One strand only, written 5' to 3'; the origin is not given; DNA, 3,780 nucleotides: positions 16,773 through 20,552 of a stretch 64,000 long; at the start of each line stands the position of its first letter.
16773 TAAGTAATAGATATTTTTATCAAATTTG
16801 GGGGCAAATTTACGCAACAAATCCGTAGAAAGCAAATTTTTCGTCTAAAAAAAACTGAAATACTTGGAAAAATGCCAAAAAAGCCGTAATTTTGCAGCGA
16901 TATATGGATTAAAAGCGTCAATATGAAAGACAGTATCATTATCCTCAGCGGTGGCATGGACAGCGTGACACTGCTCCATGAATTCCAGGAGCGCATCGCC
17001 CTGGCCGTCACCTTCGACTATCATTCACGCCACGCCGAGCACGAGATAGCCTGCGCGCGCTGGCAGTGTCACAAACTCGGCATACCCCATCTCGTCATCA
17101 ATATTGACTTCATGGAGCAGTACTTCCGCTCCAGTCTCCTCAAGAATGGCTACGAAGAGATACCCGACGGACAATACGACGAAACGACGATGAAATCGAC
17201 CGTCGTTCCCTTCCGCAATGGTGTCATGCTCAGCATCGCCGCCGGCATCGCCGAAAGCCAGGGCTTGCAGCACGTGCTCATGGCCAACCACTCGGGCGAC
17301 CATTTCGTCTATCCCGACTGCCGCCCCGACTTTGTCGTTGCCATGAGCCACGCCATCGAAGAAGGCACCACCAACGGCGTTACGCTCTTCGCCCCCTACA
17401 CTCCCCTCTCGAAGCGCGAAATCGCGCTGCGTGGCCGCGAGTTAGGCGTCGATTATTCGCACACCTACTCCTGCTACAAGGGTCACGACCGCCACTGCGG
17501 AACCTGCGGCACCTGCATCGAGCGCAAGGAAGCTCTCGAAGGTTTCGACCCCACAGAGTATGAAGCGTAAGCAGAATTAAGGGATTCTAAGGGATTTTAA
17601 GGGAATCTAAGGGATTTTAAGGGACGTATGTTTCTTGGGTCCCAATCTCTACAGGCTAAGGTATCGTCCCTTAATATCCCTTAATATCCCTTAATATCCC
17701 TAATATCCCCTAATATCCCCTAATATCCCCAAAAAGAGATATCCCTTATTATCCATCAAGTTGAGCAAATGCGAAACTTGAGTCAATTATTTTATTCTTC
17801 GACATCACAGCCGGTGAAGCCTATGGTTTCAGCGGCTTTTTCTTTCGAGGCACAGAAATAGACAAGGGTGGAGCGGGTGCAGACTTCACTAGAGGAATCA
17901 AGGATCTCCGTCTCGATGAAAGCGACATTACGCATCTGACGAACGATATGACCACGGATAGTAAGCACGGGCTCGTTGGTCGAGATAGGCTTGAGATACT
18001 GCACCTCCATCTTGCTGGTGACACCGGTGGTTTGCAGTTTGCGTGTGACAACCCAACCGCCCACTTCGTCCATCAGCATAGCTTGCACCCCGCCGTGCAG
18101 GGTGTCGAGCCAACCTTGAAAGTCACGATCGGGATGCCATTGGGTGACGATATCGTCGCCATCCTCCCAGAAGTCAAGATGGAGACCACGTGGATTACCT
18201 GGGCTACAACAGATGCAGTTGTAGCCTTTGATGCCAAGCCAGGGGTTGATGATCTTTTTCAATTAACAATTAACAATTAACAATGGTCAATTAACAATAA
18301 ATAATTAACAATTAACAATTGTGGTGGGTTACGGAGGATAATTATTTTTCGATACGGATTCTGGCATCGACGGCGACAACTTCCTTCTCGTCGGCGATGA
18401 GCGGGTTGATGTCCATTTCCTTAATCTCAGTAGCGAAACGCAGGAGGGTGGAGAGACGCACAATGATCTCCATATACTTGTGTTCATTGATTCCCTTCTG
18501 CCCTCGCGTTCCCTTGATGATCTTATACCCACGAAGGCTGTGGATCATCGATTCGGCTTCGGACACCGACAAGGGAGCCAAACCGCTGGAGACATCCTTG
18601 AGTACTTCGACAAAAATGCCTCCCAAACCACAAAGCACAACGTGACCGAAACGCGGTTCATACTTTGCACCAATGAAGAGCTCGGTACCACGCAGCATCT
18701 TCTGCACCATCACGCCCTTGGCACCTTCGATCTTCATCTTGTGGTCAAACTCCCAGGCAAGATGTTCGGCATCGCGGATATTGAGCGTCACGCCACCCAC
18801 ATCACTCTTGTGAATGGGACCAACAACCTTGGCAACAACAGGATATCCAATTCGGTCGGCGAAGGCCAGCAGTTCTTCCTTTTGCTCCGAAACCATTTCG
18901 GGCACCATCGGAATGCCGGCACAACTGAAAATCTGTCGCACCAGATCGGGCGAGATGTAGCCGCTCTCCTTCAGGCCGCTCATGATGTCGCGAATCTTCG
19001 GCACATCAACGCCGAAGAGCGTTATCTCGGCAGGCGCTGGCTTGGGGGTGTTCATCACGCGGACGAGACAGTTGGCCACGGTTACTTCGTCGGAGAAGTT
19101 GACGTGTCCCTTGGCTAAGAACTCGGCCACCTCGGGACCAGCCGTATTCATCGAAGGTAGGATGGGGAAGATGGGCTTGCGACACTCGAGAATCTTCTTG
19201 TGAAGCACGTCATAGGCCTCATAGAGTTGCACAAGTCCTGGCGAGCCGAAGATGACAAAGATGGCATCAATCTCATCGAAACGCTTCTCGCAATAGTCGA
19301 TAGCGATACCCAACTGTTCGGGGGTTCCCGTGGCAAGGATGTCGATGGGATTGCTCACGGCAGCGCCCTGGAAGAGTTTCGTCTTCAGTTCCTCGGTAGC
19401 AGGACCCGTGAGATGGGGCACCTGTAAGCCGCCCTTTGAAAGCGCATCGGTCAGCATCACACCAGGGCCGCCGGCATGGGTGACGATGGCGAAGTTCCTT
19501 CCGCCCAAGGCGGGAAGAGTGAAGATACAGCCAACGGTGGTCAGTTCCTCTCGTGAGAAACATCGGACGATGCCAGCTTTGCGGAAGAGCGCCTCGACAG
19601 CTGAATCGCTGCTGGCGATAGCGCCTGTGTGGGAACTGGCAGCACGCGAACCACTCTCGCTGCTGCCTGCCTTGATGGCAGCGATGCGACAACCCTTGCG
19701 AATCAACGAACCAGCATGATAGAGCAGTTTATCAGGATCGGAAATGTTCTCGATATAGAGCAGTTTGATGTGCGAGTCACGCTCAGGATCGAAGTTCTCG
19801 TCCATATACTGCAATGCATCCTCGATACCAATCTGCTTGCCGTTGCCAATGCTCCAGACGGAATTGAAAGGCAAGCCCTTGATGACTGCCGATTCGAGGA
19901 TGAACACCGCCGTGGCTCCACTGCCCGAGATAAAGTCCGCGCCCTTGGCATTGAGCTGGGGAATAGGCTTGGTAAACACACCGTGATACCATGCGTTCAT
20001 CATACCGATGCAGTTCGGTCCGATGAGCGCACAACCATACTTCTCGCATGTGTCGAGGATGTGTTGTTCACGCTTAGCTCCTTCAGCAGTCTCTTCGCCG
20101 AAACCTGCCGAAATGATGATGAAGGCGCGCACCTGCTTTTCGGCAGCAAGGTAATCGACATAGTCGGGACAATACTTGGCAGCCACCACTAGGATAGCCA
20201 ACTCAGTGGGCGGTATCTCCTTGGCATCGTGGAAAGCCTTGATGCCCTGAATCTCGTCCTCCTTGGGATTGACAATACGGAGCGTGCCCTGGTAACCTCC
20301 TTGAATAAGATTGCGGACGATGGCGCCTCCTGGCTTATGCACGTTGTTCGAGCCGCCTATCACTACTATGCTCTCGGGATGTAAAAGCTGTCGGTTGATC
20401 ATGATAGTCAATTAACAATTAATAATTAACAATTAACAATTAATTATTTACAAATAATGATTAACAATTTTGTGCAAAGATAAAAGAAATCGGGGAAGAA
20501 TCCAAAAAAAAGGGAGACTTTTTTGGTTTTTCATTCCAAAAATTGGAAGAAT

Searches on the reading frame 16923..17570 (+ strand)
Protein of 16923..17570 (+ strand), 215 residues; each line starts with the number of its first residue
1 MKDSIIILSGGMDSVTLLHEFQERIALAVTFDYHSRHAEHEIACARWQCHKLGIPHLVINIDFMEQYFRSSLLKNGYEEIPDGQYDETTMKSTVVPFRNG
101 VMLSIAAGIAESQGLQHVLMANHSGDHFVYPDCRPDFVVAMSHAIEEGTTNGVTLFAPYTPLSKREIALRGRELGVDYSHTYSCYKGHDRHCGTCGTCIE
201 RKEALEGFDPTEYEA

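Call 22: search_protein_families(library=pfam, proteins=[window:16923-17570:+])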
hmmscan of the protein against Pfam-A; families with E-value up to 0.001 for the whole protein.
window:16923-17570:+ (215 aa): 2 families
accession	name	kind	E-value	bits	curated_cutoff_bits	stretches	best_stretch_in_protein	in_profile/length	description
PF06508.19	QueC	-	3.7e-56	190.4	22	1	4-207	2-208/210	Queuosine biosynthesis protein QueC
PF01171.26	ATP_bind_3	-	4.3e-05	23.8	27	1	5-65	3-70/182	PP-loop family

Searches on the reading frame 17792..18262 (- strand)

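Call 22: search_protein_families(library=pfam, proteins=[window:17792-18262:-])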
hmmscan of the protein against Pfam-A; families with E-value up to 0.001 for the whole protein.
window:17792-18262:- (156 aa): 1 family
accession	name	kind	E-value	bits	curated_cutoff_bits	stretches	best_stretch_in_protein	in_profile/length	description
PF03061.28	4HBT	-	1.2e-10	42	20.6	1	54-128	3-78/79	Thioesterase superfamily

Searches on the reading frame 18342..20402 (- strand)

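Call 22: search_protein_families(library=pfam, proteins=[window:18342-20402:-])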
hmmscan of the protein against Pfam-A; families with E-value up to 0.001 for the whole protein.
window:18342-20402:- (686 aa): 3 families
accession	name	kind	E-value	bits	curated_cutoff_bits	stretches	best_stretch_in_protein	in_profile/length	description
PF13549.11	ATP-grasp_5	-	2.4e-58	197.6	27.6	1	484-684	11-221/221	ATP-grasp domain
PF13607.11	Succ_CoA_lig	-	1.6e-29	102.8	27.4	1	156-291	5-135/138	Succinyl-CoA ligase like flavodoxin domain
PF13380.12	CoA_binding_2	-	1.9e-18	67.5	22.8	1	11-136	2-115/116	CoA binding domain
